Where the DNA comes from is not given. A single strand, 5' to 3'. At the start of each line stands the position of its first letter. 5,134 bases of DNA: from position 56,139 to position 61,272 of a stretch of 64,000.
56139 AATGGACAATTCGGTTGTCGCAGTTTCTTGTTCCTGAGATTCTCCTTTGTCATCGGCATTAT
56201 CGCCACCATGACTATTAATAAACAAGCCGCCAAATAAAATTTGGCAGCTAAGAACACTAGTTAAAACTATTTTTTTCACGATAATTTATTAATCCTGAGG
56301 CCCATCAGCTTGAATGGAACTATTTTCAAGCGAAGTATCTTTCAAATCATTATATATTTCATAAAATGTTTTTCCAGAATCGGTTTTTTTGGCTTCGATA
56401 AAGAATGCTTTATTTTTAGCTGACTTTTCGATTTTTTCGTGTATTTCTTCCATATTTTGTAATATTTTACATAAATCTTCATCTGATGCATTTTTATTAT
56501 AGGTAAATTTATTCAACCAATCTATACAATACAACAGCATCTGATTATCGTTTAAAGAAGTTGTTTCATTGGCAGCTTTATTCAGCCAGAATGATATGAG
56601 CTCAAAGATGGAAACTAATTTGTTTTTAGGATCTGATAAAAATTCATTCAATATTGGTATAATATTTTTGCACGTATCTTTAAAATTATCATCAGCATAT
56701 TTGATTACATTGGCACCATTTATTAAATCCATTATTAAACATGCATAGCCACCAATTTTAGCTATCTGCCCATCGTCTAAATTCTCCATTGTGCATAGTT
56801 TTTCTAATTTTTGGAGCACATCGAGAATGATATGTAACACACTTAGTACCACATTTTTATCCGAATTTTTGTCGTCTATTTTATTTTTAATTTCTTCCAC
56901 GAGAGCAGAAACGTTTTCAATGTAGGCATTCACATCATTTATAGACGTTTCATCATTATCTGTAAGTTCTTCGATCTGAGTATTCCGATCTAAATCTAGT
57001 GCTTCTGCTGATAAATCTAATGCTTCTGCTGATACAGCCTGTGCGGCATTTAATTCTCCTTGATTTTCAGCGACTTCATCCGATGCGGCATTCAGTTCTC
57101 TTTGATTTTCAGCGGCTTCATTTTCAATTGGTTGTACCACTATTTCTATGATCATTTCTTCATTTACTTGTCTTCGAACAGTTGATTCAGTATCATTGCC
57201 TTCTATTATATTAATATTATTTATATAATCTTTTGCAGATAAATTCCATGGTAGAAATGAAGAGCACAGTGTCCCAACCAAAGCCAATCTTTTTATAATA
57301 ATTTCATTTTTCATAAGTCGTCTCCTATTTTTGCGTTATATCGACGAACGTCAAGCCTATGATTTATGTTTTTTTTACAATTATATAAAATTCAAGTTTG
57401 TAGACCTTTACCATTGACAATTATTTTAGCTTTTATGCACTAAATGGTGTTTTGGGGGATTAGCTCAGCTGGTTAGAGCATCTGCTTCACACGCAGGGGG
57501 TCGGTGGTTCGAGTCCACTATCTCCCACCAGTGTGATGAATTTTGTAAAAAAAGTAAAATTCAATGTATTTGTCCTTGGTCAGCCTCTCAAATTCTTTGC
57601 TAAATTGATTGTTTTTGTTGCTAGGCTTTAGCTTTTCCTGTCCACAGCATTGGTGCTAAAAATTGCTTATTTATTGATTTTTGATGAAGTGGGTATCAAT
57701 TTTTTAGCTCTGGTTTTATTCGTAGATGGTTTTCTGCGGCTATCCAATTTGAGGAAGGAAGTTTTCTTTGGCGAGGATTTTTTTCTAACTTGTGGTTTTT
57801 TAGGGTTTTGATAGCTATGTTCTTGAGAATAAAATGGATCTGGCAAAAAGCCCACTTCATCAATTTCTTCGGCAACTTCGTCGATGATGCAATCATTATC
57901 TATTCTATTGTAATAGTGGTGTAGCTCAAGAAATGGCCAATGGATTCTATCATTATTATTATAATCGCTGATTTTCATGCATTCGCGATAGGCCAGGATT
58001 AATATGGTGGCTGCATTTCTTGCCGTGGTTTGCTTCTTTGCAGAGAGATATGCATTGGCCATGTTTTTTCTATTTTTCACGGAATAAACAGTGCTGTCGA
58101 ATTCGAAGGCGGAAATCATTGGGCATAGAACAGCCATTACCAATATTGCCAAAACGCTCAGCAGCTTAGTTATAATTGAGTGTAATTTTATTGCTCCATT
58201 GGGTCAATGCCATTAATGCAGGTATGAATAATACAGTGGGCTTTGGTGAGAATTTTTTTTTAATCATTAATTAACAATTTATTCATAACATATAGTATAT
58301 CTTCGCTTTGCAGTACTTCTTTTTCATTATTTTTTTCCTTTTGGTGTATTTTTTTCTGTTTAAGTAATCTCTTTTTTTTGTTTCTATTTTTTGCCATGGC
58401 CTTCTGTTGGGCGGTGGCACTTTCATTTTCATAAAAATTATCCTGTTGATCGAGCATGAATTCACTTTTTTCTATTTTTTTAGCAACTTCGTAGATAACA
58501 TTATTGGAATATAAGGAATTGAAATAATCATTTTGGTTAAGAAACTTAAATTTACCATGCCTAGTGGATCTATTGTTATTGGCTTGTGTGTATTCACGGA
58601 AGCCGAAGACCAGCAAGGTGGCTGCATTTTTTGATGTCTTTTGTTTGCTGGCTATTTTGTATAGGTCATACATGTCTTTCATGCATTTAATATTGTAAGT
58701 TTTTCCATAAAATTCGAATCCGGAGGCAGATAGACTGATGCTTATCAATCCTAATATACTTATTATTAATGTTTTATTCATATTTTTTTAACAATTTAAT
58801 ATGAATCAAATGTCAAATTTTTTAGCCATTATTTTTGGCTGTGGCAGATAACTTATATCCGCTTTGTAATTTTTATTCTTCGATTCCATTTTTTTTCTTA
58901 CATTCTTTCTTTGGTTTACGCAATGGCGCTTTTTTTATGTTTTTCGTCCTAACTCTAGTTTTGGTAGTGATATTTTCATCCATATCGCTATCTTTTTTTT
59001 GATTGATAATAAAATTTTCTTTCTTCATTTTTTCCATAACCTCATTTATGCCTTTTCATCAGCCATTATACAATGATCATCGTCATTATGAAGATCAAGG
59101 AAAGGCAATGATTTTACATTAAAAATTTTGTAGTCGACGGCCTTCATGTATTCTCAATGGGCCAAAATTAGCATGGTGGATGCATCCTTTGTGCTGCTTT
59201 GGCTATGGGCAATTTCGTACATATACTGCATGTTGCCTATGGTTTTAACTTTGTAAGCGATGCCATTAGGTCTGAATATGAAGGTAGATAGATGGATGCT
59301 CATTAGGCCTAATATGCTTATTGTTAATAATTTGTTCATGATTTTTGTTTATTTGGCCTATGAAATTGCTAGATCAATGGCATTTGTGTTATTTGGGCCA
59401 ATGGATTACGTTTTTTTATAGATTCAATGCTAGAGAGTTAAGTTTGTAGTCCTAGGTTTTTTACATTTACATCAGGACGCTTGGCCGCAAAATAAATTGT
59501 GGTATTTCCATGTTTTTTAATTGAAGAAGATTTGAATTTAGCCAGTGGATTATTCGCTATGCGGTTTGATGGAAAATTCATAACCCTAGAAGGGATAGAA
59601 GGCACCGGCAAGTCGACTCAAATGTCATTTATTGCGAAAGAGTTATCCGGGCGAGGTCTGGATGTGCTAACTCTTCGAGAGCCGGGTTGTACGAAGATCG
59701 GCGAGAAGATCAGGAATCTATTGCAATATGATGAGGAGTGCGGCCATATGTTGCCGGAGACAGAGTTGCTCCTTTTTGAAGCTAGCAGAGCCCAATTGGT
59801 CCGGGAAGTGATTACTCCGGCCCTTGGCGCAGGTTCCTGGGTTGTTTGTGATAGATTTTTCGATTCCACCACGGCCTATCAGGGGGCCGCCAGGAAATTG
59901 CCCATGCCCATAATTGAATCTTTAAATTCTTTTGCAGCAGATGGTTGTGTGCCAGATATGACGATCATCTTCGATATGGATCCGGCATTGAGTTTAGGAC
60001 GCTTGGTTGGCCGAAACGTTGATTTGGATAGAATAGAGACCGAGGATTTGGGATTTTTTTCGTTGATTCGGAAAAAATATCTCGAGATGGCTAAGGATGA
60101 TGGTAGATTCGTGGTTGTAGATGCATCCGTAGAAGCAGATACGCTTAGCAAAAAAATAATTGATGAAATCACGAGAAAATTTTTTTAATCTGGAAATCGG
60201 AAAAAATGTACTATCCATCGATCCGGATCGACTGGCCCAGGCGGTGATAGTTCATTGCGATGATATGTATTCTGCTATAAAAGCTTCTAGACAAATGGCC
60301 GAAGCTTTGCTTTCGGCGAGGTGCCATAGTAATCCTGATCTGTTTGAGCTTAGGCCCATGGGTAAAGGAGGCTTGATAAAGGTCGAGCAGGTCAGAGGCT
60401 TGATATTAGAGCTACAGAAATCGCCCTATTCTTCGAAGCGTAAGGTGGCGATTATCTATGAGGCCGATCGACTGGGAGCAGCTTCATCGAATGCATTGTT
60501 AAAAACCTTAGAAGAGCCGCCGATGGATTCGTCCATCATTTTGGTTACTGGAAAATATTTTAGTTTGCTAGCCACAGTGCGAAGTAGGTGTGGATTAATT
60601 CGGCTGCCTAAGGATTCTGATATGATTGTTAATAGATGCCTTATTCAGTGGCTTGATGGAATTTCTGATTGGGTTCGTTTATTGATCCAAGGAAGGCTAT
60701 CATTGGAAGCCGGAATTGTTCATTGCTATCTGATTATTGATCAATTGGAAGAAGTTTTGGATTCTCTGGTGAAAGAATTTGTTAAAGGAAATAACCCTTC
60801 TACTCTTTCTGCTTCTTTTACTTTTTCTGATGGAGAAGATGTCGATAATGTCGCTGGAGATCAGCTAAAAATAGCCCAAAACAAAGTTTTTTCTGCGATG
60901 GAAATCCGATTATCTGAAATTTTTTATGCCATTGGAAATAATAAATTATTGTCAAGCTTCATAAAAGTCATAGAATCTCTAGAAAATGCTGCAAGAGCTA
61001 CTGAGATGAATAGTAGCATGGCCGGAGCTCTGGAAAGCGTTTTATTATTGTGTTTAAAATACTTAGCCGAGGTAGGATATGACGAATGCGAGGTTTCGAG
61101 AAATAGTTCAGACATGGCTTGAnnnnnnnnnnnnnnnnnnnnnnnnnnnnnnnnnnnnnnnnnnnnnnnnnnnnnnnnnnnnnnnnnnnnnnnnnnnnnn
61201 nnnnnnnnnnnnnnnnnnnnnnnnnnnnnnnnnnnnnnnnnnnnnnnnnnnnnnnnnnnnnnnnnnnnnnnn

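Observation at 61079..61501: CesT/SycE-like T3SS chaperone gene grafted onto the tmk-holB housekeeping operon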

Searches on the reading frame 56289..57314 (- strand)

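Call 3: search_protein_families(library=pfam, proteins=[window:56289-57314:-], max_evalue=1)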
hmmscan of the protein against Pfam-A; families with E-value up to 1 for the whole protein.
window:56289-57314:- (341 aa): 7 families
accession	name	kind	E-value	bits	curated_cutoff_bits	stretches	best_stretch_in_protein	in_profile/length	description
PF06817.19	RVT_thumb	-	0.034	14.4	27.6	1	250-296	10-56/66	Reverse transcriptase thumb domain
PF20781.2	TssR_C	-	0.041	14.5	25.7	1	245-321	65-136/141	TssR C-terminal domain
PF15146.11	FANCAA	-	0.072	12.6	27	1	279-329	388-438/441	Fanconi anemia-associated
PF07700.20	HNOB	-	0.11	12.9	25.5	1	262-298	68-109/163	Haem-NO-binding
PF03730.19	Ku_C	-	0.15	13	23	1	101-152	19-64/90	Ku70/Ku80 C-terminal arm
PF09351.15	DUF1993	-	0.16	12.4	23.4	1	109-158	67-115/161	Domain of unknown function (DUF1993)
PF09716.15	ETRAMP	-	0.31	11.5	29.1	0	128-162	27-61/81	Malarial early transcribed membrane protein (ETRAMP)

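Call 41: search_protein_families(library=ncbifam, proteins=[window:56289-57314:-], max_evalue=0.01)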
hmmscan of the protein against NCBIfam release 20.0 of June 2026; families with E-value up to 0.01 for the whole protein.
window:56289-57314:- (341 aa): 0 families

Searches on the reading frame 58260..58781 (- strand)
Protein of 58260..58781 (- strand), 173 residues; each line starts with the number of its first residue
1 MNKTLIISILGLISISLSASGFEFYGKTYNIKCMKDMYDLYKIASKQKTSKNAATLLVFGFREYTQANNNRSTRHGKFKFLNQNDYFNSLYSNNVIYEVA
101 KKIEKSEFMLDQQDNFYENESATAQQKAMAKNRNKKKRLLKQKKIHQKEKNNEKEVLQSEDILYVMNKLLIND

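Call 3: search_protein_families(library=pfam, proteins=[window:58260-58781:-], max_evalue=1)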
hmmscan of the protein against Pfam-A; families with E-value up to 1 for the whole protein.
window:58260-58781:- (173 aa): 1 family
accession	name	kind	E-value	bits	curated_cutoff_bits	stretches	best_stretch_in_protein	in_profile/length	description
PF16965.11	CSG2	-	0.5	9.7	28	1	43-171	24-143/394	Ceramide synthase regulator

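Call 41: search_protein_families(library=ncbifam, proteins=[window:58260-58781:-], max_evalue=0.01)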
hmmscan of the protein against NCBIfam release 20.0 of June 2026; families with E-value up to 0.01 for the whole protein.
window:58260-58781:- (173 aa): 0 families

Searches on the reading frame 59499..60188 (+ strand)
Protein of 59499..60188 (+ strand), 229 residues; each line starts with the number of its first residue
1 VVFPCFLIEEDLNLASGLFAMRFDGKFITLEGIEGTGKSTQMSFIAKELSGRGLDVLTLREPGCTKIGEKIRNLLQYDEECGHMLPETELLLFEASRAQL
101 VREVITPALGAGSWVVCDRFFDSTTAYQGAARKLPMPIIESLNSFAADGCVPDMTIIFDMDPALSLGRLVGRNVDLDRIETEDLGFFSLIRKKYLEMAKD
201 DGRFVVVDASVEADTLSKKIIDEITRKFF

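Call 3: search_protein_families(library=pfam, proteins=[window:59499-60188:+], max_evalue=1)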
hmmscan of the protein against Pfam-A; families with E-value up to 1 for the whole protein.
window:59499-60188:+ (229 aa): 10 families
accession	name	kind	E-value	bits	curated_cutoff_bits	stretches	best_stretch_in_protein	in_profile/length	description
PF02223.23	Thymidylate_kin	-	3.2e-46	157.8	27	1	30-220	1-185/185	Thymidylate kinase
PF13521.12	AAA_28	-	5.7e-05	23.8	27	1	28-130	2-92/164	AAA domain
PF13191.12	AAA_16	-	0.0082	17.1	32.6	1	21-126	18-104/167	AAA ATPase domain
PF00004.35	AAA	-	0.011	16.7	21.2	1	30-81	3-53/131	ATPase family associated with various cellular activities (AAA)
PF24883.2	NPHP3_N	-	0.013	16.2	24.8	1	26-55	23-52/164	Nephrocystin 3, N-terminal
PF13401.12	AAA_22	-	0.068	13.9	27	1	24-69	4-49/130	AAA domain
PF13604.12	AAA_30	-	0.11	12.6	27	1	27-58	20-51/191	AAA domain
PF13671.12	AAA_33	-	0.14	12.9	27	0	28-173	2-119/143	AAA domain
PF13207.12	AAA_17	-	0.19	12.4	27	0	32-54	2-21/136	AAA domain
PF05673.19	DUF815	-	0.23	11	23.8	1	24-73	52-101/249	Protein of unknown function (DUF815)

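Call 4: search_protein_families(library=ncbifam, proteins=[window:59499-60188:+], max_evalue=1)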
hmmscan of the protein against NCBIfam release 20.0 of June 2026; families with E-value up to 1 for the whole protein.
window:59499-60188:+ (229 aa): 3 families
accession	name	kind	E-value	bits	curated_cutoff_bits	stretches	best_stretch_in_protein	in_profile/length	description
TIGR00041.1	DTMP_kinase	equivalog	9.2e-51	172.3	83.25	1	25-220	4-196/196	dTMP kinase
NF005923.0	PRK07933.1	equivalog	6.2e-09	35.5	193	1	27-223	2-210/213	dTMP kinase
NF005250.0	PRK06761.1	equivalog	0.02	13.9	270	1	26-58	4-36/282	hypothetical protein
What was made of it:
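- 59559..60188 (+): tmk (dTMP kinase), first gene of the co-oriented run. Pfam Thymidylate_kin E 3e-46 and TIGR00041 E 9e-51 (calls 3, 4).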

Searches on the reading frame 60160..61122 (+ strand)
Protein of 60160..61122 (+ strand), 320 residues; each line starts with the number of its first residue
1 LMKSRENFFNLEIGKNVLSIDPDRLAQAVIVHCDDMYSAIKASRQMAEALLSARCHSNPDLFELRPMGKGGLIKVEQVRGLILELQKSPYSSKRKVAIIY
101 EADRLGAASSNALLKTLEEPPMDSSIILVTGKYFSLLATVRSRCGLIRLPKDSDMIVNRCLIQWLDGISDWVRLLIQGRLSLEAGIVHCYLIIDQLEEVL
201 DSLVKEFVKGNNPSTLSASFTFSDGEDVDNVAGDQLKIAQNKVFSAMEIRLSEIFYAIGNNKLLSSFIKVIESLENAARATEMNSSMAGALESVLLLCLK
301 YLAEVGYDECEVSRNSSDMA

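Call 3: search_protein_families(library=pfam, proteins=[window:60160-61122:+], max_evalue=1)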
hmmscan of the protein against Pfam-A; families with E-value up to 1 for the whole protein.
window:60160-61122:+ (320 aa): 1 family
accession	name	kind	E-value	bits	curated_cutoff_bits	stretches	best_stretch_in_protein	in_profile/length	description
PF13177.12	DNA_pol3_delta2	-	1.5e-25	90.5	27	1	54-151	64-159/161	DNA polymerase III, delta subunit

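Call 4: search_protein_families(library=ncbifam, proteins=[window:60160-61122:+], max_evalue=1)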
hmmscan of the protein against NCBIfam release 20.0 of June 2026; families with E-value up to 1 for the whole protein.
window:60160-61122:+ (320 aa): 59 families (the best 25 are shown)
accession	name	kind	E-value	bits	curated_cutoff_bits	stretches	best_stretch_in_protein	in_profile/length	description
TIGR00678.1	holB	equivalog_domain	3e-29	102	180.6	1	51-163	56-166/188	DNA polymerase III subunit delta'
NF004047.0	PRK05564.1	equivalog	4.1e-24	85.1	282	1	19-154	19-154/313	DNA polymerase III subunit delta'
NF004310.0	PRK05707.1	equivalog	9.3e-23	81.1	280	1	50-165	65-178/328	DNA polymerase III subunit delta'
NF004577.0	PRK05917.1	equivalog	1.2e-21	77.2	263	1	41-165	45-167/290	DNA polymerase III subunit delta'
NF005972.1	PRK08058.1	equivalog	1.4e-21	77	340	1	56-154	74-170/328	DNA polymerase III subunit delta'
NF005638.0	PRK07399.1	subfamily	3.9e-21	75.4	230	1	72-162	106-195/317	DNA polymerase III subunit delta'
NF005132.0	PRK06581.1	equivalog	9.7e-19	68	221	1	72-170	69-167/264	DNA polymerase III subunit delta'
NF005677.0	PRK07471.1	equivalog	2.6e-18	66.3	252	1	73-150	121-198/366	DNA polymerase III subunit delta'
NF005926.0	PRK07940.1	equivalog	5.3e-18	65.5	300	1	55-163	79-185/394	DNA polymerase III subunit delta'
NF005581.0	PRK07276.1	equivalog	5e-17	62.4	263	1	60-158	73-169/291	DNA polymerase III subunit delta'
NF005362.0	PRK06871.1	equivalog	1.7e-16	60.3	456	1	40-152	57-167/327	DNA polymerase III subunit delta'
NF004759.0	PRK06090.1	equivalog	4.4e-16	59.2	457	1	54-153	69-168/319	DNA polymerase III subunit delta'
NF005941.0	PRK07993.1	equivalog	1.2e-15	57.9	477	1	50-166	67-177/334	DNA polymerase III subunit delta'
NF005515.0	PRK07132.1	equivalog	1.4e-15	57.5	204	1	85-153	83-152/301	DNA polymerase III subunit delta'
NF006586.0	PRK09112.1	equivalog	7.9e-15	54.9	308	1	15-151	67-199/351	DNA polymerase III subunit delta'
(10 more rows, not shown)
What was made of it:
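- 60163..61122 (+): holB (DNA polymerase III delta' subunit). Pfam DNA_pol3_delta2 E 1.5e-25 and TIGR00678 holB E 3e-29, the latter below that model's cut-off (calls 3, 4).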

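Call 29: find_related_loci(query=A4, collection=genome_contigs, flank=6000)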
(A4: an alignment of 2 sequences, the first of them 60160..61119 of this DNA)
Query A4 (320 aa) in genome_contigs; peptide patterns used: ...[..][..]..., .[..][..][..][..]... (x = any residue, [..] = any of these).
133 stretches matched a pattern; 1 encode a relative of the query (tblastn E <= 1e-3); 1 distinct loci.
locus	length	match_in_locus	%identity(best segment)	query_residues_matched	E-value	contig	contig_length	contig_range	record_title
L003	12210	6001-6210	46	75-144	1e-10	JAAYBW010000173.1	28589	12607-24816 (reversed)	MAG: Clostridiales bacterium isolate AS06rmzACSIP_36 273228_AS06, whole genome shotgun sequence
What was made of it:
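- Tried and rejected: genome_contigs scan with HolB (call 29).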

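Call 78: list_cluster_members(proteins=[L008:8170-8775:+, L008:8804-9358:+, L008:4550-5170:+, L008:5136-6008:+, L009:1046-1456:-, window:61079-61498:+, window:60163-61119:+, window:59559-60185:+, L008:2349-3497:+, L012:5495-6001:+])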
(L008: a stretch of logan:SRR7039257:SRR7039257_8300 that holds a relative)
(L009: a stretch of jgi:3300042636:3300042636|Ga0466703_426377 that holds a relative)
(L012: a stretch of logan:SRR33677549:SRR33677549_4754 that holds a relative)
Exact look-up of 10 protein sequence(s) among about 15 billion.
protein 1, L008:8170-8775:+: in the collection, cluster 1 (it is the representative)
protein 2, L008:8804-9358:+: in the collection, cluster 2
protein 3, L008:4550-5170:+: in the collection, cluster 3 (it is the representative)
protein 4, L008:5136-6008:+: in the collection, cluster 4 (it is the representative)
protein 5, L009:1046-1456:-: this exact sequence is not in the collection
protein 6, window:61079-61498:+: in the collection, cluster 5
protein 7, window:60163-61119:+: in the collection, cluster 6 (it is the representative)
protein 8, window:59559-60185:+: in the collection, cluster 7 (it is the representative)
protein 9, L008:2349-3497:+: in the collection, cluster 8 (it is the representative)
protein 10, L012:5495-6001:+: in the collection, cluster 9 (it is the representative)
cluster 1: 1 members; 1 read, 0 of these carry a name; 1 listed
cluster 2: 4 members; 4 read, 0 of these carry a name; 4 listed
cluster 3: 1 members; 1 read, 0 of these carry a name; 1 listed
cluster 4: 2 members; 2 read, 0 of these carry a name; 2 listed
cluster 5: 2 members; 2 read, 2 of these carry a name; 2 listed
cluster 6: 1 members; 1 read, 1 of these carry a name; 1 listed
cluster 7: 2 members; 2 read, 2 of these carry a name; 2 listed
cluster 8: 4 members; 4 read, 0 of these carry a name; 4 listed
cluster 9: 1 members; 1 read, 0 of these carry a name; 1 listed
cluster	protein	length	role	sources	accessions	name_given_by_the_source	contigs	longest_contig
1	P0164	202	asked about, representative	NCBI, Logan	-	-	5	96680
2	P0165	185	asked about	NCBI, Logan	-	-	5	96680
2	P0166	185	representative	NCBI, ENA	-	-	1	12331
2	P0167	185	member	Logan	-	-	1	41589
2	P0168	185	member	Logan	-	-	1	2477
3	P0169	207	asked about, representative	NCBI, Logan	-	-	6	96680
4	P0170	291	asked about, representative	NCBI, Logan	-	-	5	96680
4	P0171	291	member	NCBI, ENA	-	-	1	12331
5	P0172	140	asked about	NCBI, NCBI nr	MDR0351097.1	MAG: CesT family type III secretion system chaperone [Puniceicoccales bacterium] | CesT family type III secretion system chaperone [Puniceicoccales bacterium]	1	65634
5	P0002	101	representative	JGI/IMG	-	hypothetical protein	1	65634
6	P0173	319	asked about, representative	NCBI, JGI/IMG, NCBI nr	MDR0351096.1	MAG: hypothetical protein LBH49_00370 [Puniceicoccales bacterium] | DNA polymerase-3 subunit delta' | hypothetical protein [Puniceicoccales bacterium]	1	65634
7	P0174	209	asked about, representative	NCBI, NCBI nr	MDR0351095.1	MAG: dTMP kinase [Puniceicoccales bacterium] | dTMP kinase [Puniceicoccales bacterium]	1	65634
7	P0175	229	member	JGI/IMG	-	dTMP kinase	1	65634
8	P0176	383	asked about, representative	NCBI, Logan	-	-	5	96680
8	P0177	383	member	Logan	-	-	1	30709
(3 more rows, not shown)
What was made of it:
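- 59559..60188 (+): The 209-aa form starting at this ATG is NCBI MDR0351095.1 (call 78).
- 60163..61122 (+): NCBI lists it as MDR0351096.1 'hypothetical protein LBH49_00370'; JGI calls it 'DNA polymerase-3 subunit delta'' (call 78).
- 61079..61501 (+): cesT-family class I T3SS chaperone gene (140 aa, 16 kDa, pI 5.7). Its first 44 nt overlap holB. The protein equals NCBI MDR0351097.1 (call 78).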
